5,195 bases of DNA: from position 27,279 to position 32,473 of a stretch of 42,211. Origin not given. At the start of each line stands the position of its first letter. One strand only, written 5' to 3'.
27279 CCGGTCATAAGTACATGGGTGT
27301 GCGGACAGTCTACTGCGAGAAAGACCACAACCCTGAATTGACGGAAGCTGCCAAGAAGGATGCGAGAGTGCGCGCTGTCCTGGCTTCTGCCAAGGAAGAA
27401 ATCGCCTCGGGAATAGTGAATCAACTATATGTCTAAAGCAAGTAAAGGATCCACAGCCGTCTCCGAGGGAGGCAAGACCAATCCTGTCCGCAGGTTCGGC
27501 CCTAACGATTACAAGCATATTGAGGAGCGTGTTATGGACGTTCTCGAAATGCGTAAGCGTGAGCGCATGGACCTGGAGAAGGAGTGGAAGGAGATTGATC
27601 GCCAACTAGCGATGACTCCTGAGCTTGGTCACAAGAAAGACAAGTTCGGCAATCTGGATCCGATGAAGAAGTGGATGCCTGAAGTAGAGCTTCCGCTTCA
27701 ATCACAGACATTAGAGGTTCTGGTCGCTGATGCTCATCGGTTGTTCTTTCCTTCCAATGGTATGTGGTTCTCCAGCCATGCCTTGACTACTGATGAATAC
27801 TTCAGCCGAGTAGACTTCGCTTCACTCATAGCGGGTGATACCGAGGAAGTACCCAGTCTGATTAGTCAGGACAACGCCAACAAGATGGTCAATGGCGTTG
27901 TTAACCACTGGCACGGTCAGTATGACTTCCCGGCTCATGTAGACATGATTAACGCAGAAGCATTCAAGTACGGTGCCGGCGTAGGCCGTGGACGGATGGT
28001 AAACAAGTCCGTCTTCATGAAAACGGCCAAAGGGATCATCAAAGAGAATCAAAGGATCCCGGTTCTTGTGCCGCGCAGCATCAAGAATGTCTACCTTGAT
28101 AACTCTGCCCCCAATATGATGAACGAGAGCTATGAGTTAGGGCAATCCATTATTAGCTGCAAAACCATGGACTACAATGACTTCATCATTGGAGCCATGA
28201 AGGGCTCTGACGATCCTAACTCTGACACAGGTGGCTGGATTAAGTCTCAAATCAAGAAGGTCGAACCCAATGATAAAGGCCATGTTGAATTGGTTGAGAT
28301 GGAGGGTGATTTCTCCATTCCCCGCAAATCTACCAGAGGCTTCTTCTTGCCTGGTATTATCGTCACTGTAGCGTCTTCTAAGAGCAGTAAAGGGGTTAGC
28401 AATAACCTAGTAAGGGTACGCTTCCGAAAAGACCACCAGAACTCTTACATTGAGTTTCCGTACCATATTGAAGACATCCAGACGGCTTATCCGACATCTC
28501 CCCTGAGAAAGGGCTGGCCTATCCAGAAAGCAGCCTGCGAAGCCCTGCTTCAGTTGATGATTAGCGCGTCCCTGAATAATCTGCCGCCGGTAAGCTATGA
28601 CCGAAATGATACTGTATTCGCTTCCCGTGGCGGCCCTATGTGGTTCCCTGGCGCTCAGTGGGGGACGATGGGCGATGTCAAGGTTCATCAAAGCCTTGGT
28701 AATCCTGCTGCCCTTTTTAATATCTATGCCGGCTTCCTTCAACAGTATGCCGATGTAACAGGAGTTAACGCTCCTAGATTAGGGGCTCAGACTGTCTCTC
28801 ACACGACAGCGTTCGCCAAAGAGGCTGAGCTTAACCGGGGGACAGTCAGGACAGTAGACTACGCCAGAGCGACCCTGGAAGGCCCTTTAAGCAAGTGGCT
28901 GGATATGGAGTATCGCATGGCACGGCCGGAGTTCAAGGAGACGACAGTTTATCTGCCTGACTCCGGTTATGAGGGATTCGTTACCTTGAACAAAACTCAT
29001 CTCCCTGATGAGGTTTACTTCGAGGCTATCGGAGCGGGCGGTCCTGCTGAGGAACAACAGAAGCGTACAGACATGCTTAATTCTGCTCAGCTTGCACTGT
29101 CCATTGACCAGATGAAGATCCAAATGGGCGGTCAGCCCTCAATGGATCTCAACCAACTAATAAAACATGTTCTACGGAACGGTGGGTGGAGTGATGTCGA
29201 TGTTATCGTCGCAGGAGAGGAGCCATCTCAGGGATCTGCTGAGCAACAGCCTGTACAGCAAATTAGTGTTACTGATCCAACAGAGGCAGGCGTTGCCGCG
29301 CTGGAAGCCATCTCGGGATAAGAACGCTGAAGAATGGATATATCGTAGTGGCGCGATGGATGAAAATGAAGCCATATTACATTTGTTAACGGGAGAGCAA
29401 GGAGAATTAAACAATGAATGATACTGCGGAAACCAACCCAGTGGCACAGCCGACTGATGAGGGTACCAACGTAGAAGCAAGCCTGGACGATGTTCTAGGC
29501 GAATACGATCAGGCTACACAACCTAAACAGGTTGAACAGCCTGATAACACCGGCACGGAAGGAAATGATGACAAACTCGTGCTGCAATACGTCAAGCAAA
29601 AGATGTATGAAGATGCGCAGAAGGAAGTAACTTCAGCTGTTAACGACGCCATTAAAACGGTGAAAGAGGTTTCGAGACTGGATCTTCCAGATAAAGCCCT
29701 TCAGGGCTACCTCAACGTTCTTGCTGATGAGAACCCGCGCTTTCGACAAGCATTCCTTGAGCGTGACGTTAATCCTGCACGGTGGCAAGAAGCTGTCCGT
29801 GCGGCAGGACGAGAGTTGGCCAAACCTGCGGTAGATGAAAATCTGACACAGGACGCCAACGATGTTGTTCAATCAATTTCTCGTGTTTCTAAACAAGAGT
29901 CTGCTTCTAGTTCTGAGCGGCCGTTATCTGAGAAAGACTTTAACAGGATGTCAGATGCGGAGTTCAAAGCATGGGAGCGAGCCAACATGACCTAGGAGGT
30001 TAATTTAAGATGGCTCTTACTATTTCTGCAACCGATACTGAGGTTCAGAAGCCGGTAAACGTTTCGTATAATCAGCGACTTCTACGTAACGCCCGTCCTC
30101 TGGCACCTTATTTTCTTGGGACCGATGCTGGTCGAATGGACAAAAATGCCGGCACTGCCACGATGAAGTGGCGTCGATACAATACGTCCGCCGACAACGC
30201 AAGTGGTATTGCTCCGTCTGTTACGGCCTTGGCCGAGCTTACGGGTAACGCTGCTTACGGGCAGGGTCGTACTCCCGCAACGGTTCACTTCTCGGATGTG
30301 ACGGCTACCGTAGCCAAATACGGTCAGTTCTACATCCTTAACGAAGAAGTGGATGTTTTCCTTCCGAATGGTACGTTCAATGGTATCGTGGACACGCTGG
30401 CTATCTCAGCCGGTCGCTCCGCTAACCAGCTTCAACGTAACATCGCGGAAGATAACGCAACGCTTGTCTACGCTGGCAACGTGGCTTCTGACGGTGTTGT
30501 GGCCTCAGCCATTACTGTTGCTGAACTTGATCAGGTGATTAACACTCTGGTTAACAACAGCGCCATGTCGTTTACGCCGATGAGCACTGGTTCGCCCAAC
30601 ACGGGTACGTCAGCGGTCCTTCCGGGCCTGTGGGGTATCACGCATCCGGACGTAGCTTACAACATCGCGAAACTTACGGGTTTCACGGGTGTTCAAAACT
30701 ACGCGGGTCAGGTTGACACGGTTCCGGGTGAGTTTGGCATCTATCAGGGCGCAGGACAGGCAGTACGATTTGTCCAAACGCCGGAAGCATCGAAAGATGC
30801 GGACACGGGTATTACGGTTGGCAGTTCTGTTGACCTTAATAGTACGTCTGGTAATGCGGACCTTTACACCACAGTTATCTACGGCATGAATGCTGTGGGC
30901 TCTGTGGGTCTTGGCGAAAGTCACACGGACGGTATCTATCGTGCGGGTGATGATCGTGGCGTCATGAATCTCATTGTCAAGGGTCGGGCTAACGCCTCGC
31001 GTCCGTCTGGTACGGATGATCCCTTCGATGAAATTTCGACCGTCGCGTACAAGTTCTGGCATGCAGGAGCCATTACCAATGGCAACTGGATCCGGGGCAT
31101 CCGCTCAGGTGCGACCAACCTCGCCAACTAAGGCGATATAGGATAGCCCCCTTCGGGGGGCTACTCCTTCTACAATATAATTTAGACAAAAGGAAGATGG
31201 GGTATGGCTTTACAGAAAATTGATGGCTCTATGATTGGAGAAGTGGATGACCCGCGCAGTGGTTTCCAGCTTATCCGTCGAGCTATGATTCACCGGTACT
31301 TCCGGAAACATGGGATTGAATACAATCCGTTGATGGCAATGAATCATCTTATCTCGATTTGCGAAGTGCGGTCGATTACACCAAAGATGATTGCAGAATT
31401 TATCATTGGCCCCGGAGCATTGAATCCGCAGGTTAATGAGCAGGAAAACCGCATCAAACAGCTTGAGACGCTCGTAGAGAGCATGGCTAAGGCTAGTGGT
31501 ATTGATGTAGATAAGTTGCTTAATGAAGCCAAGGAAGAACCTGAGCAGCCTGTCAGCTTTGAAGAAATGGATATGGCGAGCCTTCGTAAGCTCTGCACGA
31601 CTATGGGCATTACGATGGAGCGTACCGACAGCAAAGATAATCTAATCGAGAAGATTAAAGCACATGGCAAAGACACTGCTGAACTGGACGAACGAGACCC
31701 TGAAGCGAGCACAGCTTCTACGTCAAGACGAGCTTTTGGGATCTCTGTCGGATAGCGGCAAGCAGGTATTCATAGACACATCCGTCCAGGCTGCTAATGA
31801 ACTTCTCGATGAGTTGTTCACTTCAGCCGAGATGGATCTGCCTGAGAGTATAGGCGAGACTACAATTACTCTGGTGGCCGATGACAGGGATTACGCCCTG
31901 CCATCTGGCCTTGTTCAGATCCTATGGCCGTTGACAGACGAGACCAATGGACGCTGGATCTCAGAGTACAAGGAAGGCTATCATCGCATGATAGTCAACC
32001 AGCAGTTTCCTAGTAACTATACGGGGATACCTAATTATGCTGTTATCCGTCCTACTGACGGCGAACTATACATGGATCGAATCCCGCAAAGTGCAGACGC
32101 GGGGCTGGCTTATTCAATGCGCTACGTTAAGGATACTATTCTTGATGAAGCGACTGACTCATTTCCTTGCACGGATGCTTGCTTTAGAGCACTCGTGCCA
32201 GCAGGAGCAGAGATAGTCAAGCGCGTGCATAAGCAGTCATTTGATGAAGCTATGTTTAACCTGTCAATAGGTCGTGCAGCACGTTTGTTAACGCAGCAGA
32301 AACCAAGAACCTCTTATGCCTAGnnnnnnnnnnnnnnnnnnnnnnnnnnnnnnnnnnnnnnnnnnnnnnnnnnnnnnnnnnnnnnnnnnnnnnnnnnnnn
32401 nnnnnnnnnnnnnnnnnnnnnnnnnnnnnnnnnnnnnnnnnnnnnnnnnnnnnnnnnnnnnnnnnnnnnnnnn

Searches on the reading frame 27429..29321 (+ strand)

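Call 26: search_protein_families(library=phrogs, proteins=[window:27429-29321:+], max_evalue=0.00001)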
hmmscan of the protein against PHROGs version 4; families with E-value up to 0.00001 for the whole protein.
window:27429-29321:+ (630 aa): 1 family
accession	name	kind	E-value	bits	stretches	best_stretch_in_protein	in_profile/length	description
phrog_332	-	connector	2e-08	34.1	1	33-611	12-522/560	head-tail adaptor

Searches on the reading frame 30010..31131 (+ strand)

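Call 26: search_protein_families(library=phrogs, proteins=[window:30010-31131:+], max_evalue=0.00001)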
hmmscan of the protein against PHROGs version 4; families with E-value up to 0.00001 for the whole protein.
window:30010-31131:+ (373 aa): 1 family
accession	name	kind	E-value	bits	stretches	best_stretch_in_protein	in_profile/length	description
phrog_1357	-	head and packaging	1.5e-29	104.1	1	16-371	33-349/356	major head protein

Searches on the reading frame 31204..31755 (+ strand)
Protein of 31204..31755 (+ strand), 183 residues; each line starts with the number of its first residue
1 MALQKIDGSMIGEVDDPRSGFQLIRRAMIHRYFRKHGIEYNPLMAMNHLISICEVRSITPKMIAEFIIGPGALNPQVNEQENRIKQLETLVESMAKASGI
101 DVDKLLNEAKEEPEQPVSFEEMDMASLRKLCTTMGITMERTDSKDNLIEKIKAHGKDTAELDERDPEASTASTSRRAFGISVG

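Call 86: search_protein_families(library=pfam, proteins=[window:31204-31755:+], max_evalue=0.001)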
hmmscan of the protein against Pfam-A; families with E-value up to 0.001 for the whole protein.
window:31204-31755:+ (183 aa): 1 family
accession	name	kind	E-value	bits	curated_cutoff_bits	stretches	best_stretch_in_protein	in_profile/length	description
PF19111.5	DUF5798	-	0.00063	20.3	27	0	76-114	44-82/89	Family of unknown function (DUF5798)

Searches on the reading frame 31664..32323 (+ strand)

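Call 86: search_protein_families(library=pfam, proteins=[window:31664-32323:+], max_evalue=0.001)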
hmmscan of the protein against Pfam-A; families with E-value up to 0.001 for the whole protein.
window:31664-32323:+ (219 aa): 1 family
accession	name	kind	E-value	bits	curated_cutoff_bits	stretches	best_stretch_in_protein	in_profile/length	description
PF24175.2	SU10_adaptor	-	5.1e-06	27.5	27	1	38-172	20-142/194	SU10 adaptor protein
